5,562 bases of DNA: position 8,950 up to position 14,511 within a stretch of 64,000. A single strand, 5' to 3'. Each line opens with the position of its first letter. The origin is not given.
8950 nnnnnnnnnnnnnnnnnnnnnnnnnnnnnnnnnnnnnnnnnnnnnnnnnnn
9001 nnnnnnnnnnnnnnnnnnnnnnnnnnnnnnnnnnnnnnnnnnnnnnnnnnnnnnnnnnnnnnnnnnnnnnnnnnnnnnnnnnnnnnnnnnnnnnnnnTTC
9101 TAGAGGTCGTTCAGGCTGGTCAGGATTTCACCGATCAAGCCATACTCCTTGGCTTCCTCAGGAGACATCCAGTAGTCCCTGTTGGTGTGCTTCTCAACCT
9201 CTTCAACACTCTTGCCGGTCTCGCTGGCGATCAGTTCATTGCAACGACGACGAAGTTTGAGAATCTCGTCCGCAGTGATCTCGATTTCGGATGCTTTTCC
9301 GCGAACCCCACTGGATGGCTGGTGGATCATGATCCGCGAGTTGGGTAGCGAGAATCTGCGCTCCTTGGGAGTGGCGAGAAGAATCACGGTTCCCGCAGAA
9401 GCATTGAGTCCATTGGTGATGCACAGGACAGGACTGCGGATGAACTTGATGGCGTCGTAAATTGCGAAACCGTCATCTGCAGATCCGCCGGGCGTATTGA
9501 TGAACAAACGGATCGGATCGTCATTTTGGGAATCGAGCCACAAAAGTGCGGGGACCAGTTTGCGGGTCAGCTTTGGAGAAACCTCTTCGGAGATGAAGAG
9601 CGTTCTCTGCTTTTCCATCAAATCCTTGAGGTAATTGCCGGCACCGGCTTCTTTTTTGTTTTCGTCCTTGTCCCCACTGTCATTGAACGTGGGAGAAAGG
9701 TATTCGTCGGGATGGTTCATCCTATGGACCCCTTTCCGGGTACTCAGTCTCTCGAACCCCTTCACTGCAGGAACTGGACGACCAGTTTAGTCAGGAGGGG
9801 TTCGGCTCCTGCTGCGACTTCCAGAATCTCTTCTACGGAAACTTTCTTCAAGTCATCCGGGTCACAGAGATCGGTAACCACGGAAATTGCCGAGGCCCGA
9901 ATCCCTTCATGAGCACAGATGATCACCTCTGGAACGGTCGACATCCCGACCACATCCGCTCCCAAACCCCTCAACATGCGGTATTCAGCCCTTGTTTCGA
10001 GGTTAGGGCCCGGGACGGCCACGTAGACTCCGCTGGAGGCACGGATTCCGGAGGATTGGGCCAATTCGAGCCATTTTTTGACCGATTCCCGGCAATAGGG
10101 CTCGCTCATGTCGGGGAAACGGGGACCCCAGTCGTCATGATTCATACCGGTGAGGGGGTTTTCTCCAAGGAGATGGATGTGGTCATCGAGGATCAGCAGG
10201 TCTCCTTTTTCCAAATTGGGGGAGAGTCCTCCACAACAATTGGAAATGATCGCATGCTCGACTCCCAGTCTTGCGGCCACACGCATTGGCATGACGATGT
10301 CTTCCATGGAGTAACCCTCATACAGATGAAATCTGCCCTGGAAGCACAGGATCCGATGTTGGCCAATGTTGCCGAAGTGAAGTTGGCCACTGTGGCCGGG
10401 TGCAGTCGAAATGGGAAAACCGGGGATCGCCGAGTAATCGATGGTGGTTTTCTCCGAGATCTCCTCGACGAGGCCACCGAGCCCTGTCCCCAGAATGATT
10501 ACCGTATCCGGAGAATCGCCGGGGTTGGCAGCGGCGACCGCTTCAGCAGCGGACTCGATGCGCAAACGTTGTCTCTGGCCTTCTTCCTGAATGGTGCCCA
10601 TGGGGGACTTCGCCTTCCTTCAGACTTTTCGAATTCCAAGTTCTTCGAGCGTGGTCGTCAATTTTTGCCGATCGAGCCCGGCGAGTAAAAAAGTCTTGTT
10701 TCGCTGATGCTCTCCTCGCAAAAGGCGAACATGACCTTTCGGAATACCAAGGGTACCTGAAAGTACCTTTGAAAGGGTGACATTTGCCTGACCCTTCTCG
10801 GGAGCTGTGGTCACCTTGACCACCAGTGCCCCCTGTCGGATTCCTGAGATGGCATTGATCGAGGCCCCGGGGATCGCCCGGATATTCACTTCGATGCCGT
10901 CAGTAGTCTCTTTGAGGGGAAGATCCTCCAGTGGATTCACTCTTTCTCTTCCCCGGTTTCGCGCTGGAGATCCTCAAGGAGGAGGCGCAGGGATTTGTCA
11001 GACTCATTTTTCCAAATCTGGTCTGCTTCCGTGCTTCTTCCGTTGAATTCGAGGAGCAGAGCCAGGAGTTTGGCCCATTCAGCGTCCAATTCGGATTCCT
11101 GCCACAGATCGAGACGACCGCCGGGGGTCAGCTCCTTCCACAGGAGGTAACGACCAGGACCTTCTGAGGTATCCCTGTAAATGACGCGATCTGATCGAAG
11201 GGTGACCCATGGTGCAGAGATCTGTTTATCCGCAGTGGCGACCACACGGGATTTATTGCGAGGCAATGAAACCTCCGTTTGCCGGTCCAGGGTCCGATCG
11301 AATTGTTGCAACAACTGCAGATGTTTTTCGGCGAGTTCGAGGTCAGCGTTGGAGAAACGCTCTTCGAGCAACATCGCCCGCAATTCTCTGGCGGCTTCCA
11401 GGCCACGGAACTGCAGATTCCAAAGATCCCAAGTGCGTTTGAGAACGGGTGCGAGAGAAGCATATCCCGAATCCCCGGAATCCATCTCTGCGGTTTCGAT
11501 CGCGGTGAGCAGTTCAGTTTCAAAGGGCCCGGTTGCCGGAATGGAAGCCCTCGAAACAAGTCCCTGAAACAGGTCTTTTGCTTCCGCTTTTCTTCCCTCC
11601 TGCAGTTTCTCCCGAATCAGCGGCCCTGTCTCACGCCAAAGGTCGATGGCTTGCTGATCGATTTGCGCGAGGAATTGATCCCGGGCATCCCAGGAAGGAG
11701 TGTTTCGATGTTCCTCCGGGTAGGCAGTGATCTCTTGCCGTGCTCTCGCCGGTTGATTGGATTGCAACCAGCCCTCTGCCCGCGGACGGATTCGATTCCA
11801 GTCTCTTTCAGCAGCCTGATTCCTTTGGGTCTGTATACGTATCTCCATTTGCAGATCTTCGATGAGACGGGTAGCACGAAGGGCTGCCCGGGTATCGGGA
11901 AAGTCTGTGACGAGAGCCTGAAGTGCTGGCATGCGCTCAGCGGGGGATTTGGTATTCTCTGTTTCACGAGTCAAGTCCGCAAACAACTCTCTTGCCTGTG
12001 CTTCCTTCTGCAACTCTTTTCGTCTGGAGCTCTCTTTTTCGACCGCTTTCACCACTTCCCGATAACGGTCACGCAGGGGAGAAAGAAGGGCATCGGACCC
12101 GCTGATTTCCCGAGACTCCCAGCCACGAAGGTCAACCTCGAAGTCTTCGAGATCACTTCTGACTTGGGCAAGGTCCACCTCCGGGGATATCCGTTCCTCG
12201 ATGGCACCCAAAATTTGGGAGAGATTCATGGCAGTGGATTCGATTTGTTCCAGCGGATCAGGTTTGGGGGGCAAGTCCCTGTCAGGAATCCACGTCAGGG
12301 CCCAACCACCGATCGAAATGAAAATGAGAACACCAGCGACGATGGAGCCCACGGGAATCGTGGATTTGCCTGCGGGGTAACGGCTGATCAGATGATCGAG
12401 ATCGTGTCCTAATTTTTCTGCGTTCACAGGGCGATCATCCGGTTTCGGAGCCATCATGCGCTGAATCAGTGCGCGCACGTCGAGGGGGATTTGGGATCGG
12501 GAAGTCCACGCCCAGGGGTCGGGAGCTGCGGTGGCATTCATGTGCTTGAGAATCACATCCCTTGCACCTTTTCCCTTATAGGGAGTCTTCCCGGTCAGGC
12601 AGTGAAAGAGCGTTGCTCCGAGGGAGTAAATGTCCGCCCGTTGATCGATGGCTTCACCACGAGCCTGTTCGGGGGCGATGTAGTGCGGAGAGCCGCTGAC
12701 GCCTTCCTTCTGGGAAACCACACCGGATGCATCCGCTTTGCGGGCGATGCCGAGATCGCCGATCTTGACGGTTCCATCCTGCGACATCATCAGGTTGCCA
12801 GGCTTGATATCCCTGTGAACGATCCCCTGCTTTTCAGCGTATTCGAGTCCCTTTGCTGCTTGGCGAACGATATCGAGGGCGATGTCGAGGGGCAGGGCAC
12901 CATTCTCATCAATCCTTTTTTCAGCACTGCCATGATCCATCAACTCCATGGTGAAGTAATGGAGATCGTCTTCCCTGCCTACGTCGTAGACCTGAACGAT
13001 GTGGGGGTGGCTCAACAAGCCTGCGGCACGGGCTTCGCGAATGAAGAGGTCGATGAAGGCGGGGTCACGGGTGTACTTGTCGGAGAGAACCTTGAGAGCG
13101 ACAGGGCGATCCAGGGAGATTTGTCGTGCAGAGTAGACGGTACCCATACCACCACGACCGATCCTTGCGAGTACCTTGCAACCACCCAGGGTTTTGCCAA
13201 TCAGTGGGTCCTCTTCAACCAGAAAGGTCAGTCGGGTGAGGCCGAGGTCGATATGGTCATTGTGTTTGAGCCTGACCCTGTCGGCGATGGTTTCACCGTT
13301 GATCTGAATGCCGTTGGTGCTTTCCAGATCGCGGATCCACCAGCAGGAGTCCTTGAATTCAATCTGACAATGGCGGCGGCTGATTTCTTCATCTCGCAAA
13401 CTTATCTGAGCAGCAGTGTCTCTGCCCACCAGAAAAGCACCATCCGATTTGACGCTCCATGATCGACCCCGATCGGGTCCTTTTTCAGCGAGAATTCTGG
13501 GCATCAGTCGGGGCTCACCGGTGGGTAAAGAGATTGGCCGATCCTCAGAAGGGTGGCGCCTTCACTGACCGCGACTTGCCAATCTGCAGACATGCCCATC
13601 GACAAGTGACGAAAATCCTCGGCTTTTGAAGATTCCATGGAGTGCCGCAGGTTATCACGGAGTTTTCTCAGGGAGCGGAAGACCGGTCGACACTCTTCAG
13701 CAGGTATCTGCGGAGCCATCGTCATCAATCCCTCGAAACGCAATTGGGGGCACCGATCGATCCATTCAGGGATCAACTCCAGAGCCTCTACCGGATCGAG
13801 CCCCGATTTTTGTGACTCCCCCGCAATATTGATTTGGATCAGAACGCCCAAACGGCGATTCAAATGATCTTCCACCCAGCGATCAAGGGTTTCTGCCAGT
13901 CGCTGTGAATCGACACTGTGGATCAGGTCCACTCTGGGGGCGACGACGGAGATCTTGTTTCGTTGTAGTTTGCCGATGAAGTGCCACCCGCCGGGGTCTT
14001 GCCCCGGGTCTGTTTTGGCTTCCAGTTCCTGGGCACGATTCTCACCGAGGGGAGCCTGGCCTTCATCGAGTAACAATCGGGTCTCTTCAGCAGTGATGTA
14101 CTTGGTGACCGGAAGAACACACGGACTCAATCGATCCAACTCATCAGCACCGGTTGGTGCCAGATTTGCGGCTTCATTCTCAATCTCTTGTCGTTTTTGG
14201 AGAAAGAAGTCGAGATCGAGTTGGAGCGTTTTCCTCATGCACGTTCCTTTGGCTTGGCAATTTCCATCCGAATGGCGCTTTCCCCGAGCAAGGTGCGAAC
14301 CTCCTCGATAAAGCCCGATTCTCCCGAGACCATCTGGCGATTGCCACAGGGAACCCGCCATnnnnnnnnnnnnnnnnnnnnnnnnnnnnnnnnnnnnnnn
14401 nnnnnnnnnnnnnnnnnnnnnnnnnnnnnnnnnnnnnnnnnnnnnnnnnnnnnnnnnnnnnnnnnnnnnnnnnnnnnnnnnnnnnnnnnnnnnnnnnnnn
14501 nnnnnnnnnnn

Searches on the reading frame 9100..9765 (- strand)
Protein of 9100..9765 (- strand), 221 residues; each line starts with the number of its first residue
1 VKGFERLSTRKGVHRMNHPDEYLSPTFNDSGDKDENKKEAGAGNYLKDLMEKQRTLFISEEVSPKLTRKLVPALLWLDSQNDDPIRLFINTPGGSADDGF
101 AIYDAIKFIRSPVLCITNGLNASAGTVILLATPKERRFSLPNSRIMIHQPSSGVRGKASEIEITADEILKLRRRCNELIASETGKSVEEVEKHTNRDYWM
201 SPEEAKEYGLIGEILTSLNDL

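Call 32: search_protein_families(library=pfam, proteins=[window:9100-9765:-], max_evalue=0.0001)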
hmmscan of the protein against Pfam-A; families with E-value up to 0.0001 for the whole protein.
window:9100-9765:- (221 aa): 1 family
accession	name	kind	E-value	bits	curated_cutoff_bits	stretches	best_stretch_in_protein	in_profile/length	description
PF00574.28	CLP_protease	-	8.9e-60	202.1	20.2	1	48-216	11-180/182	Clp protease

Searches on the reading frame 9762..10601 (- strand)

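Call 32: search_protein_families(library=pfam, proteins=[window:9762-10601:-], max_evalue=0.0001)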
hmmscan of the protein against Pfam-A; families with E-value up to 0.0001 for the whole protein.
window:9762-10601:- (279 aa): 1 family
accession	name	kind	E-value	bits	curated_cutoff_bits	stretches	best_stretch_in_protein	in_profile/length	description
PF01048.26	PNP_UDP_1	-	2.4e-51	174.8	25.1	1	34-278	3-232/233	Phosphorylase superfamily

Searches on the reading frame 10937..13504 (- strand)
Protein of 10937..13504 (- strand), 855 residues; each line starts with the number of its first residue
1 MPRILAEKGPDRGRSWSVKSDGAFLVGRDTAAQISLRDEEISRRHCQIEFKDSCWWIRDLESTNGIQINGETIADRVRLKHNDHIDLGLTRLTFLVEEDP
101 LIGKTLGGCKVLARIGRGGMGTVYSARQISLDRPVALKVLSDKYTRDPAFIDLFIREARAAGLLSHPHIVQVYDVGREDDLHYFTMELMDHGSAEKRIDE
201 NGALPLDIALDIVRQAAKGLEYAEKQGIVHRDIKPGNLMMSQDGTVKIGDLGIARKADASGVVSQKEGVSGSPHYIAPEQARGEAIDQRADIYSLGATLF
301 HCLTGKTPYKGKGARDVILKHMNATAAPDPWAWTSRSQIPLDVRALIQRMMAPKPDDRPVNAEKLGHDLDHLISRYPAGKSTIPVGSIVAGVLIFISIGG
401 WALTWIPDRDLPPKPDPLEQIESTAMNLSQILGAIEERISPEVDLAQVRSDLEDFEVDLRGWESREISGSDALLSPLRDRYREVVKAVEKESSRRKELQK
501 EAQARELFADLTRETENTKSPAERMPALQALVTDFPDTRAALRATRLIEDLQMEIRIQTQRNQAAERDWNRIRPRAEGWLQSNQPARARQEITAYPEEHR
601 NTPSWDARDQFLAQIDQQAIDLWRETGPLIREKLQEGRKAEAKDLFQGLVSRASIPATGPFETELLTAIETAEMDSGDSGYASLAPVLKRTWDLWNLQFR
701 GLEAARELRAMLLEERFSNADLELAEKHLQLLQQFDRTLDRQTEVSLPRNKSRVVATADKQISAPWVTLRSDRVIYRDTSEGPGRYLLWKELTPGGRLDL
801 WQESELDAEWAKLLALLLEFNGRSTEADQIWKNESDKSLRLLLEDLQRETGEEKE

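Call 32: search_protein_families(library=pfam, proteins=[window:10937-13504:-], max_evalue=0.0001)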
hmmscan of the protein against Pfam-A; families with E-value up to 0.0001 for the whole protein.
window:10937-13504:- (855 aa): 4 families
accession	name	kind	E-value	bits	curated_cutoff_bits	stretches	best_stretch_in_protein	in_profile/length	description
PF00069.31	Pkinase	-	3.6e-50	171.3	31.7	1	111-367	3-260/263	Protein kinase domain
PF07714.23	PK_Tyr_Ser-Thr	-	1.4e-36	126.6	23.1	1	112-359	4-249/258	Protein tyrosine and serine/threonine kinase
PF00498.31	FHA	-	2.2e-18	66.9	20.7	1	25-88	2-67/67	FHA domain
PF16697.10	Yop-YscD_cpl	-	3.4e-17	62.9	33.2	1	8-95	4-91/94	Inner membrane component of T3SS, cytoplasmic domain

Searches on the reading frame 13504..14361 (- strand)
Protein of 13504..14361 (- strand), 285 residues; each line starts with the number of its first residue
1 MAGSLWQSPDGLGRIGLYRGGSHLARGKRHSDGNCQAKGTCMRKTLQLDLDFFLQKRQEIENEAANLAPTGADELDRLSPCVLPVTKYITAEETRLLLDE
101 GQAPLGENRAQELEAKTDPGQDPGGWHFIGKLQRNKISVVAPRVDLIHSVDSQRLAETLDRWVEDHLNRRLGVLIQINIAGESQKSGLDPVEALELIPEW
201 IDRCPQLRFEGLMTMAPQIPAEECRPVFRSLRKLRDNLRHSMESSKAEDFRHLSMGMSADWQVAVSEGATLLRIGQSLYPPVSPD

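Call 33: search_protein_families(library=pfam, proteins=[window:13504-14361:-], max_evalue=0.0001)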
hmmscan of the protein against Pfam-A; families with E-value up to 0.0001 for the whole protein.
window:13504-14361:- (285 aa): 1 family
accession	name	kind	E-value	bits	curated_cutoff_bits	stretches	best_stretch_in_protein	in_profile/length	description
PF01168.26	Ala_racemase_N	-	5.5e-11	43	24.1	1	95-279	41-216/220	Alanine racemase, N-terminal domain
